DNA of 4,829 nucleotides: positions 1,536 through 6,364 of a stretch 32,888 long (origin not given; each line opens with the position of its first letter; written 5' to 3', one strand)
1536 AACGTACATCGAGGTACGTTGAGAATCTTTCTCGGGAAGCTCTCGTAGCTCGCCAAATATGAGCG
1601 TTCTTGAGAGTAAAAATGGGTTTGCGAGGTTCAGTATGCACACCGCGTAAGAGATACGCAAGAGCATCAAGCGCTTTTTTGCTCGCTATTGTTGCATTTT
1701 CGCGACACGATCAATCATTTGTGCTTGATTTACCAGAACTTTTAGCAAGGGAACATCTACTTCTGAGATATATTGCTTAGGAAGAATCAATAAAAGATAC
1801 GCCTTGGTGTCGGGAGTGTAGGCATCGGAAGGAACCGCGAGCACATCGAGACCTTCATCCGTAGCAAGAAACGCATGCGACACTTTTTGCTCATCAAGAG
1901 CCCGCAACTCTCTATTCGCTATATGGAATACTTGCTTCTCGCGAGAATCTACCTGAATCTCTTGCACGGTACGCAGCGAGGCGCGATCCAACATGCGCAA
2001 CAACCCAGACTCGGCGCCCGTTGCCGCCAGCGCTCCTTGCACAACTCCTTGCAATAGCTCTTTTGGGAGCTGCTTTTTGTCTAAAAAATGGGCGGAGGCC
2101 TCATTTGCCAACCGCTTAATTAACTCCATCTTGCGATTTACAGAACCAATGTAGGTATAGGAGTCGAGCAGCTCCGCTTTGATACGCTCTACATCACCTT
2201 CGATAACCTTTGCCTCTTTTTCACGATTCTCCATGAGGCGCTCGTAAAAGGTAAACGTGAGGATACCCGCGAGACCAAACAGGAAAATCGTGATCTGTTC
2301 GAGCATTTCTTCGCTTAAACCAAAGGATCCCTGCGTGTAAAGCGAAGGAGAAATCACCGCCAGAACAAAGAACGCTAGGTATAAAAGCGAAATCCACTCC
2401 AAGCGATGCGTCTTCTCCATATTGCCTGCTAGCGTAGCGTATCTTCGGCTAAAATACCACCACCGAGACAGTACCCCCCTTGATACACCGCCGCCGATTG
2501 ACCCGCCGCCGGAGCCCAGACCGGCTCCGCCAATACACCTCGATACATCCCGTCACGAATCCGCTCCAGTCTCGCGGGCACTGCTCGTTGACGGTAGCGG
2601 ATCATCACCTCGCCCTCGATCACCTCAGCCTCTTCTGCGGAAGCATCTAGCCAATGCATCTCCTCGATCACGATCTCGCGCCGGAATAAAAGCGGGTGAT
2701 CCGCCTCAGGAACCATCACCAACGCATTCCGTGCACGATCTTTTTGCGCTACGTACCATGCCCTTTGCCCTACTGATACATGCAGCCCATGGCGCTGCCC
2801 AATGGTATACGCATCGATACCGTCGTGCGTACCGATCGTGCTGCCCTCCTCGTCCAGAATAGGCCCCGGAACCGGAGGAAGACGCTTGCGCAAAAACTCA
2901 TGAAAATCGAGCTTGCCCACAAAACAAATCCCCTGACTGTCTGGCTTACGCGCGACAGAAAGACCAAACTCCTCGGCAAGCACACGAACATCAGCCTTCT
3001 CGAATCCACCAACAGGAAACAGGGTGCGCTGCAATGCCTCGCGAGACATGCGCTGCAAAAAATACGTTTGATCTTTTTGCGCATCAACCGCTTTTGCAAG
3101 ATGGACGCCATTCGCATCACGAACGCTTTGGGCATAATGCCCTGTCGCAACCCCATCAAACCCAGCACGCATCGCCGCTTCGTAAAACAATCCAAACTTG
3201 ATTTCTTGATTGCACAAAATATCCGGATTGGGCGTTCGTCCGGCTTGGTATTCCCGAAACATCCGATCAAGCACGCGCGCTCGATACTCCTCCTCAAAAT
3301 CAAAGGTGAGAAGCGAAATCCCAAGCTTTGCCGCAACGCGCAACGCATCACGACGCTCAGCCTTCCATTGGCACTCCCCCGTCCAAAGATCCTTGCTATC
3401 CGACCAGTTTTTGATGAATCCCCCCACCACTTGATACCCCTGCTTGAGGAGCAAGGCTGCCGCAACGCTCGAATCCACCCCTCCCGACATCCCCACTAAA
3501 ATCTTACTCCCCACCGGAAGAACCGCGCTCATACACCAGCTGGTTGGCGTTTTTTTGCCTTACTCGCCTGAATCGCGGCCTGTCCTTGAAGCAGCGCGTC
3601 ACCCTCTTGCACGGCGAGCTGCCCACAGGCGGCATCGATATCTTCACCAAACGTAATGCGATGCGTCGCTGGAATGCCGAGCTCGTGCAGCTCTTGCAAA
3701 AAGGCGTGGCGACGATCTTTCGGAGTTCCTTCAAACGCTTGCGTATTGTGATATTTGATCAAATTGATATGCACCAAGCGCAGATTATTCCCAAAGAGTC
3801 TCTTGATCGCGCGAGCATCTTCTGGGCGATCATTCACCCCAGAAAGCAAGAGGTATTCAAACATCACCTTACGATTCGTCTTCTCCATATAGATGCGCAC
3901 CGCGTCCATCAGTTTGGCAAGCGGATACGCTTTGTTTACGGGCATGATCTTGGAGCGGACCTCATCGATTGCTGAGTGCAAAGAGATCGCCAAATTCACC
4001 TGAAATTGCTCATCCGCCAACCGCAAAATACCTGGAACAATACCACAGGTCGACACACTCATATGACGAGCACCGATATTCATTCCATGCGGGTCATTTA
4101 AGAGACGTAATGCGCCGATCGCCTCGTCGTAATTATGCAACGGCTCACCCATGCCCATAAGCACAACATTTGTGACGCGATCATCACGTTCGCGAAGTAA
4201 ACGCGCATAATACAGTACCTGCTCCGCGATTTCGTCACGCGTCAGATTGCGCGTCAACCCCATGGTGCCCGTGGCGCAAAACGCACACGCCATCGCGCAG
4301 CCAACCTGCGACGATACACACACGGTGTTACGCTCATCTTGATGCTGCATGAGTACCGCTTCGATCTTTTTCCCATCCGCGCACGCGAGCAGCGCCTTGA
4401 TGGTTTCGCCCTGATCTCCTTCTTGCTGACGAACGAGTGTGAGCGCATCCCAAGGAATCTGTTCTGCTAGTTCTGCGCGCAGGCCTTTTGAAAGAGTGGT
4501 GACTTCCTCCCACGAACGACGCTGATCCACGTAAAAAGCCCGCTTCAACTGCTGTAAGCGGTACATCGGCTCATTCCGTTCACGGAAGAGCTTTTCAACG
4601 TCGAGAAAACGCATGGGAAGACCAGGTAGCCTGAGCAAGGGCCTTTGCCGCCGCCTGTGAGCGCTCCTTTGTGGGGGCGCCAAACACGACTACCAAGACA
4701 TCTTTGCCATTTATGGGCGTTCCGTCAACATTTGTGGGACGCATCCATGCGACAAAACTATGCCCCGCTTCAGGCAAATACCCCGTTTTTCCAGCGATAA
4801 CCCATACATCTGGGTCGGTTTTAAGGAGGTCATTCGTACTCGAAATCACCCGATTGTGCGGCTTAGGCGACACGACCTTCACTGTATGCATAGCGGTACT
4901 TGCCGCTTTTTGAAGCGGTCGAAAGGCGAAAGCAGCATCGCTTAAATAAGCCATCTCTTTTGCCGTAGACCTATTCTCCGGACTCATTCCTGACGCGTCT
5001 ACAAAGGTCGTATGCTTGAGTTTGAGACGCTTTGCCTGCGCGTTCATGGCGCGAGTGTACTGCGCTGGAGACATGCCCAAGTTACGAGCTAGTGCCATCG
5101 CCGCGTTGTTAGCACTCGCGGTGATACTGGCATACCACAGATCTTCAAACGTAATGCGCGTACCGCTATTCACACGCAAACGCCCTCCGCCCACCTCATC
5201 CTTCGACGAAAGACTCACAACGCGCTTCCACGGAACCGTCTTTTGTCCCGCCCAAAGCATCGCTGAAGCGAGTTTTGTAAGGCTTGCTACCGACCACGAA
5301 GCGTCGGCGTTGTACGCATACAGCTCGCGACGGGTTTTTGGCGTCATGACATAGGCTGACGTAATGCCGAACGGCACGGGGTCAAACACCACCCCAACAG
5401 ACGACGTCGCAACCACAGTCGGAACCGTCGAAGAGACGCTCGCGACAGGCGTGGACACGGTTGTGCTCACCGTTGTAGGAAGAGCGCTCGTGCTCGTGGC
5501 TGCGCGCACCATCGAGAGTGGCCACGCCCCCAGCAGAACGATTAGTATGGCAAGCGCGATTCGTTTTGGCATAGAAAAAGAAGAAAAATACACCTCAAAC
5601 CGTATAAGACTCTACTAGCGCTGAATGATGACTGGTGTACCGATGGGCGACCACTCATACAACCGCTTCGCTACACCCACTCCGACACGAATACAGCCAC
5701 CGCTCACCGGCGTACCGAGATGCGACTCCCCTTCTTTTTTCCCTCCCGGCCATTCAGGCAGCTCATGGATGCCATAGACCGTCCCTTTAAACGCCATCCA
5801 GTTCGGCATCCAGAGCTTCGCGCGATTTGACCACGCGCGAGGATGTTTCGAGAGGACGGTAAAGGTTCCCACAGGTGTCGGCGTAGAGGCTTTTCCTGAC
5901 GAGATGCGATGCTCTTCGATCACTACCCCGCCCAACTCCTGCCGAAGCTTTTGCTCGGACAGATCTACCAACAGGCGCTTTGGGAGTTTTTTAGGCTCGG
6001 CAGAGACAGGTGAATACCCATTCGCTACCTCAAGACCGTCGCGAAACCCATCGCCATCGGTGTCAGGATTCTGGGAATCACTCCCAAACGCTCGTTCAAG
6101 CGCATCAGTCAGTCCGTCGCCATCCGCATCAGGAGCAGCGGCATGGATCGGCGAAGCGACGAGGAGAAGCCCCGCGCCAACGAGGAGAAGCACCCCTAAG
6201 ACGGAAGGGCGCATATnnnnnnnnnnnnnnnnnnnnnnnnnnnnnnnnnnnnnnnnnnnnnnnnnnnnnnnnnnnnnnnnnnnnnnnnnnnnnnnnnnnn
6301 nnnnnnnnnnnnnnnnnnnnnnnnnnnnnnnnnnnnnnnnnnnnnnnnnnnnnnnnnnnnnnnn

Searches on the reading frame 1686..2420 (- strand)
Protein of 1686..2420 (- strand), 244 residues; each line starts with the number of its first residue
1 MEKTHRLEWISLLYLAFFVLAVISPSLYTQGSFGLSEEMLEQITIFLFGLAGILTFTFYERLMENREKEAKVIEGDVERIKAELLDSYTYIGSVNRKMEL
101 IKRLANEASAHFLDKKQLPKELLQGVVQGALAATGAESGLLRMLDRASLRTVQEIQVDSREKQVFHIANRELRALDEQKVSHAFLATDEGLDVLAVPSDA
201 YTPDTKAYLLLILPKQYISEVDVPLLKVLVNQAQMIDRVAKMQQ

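Call 7: search_protein_families(library=pfam, proteins=[window:1686-2420:-], max_evalue=0.001)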
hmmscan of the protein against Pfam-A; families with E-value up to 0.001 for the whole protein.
window:1686-2420:- (244 aa): 0 families

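Call 42: search_protein_families(library=pfam, proteins=[window:1686-2420:-], max_evalue=0.1)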
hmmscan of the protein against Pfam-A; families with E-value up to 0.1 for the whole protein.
window:1686-2420:- (244 aa): 1 family
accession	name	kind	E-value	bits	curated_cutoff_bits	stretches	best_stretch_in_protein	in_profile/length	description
PF06734.18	UL97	-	0.07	13.4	25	1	139-195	108-157/187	UL97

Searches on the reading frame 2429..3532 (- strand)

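Call 7: search_protein_families(library=pfam, proteins=[window:2429-3532:-], max_evalue=0.001)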
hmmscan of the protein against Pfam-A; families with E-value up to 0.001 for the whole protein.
window:2429-3532:- (367 aa): 5 families
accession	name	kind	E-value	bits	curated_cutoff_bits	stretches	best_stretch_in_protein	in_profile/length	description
PF03054.22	tRNA_Me_trans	-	2.6e-74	249.7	20.6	1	10-207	2-202/202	tRNA methyl transferase HUP domain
PF20259.3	tRNA_Me_trans_M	-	3.7e-18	65.3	27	1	212-273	2-64/66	tRNA methyl transferase PRC-barrel domain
PF20258.4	tRNA_Me_trans_C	-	3.5e-13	50.1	20.6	1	285-360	2-76/77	Aminomethyltransferase beta-barrel domain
PF02540.23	NAD_synthase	-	0.0001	22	21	1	9-85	19-87/242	NAD synthase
PF02568.20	ThiI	-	0.00033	20.8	20.5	1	10-55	5-50/197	Thiamine biosynthesis protein (ThiI)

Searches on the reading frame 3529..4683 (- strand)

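Call 7: search_protein_families(library=pfam, proteins=[window:3529-4683:-], max_evalue=0.001)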
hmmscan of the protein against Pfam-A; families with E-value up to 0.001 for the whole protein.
window:3529-4683:- (384 aa): 1 family
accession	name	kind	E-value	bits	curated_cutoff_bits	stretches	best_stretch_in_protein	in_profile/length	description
PF04055.27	Radical_SAM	-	5.9e-18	66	29.5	1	124-288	2-160/166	Radical SAM superfamily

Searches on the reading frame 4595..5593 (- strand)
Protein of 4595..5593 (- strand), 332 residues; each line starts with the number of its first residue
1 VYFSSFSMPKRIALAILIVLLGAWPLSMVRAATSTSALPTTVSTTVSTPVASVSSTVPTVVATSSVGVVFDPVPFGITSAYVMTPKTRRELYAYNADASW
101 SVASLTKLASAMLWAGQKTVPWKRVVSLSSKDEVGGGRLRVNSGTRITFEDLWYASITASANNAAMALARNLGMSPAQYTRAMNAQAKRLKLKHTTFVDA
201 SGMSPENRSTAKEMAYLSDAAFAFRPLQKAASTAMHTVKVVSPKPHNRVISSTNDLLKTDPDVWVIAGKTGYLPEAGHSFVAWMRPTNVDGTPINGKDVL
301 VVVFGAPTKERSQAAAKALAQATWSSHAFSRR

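Call 7: search_protein_families(library=pfam, proteins=[window:4595-5593:-], max_evalue=0.001)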
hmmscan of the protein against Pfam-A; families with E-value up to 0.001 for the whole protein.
window:4595-5593:- (332 aa): 2 families
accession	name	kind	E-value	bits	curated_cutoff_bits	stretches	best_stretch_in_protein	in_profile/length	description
PF00768.25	Peptidase_S11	-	3.4e-28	99.1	27.6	1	79-307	14-238/239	D-alanyl-D-alanine carboxypeptidase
PF13354.11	Beta-lactamase2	-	2.2e-11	44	22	1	80-286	2-203/214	Beta-lactamase enzyme family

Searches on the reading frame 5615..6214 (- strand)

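Call 7: search_protein_families(library=pfam, proteins=[window:5615-6214:-], max_evalue=0.001)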
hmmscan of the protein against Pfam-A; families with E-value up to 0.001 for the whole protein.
window:5615-6214:- (199 aa): 2 families
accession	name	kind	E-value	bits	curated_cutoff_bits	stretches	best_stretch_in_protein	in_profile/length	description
PF03734.19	YkuD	-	2.3e-19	70.9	23.4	1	79-197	2-146/146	L,D-transpeptidase catalytic domain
PF18884.5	TSP3_bac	-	1.3e-09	38.1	25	2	51-66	1-16/22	Bacterial TSP3 repeat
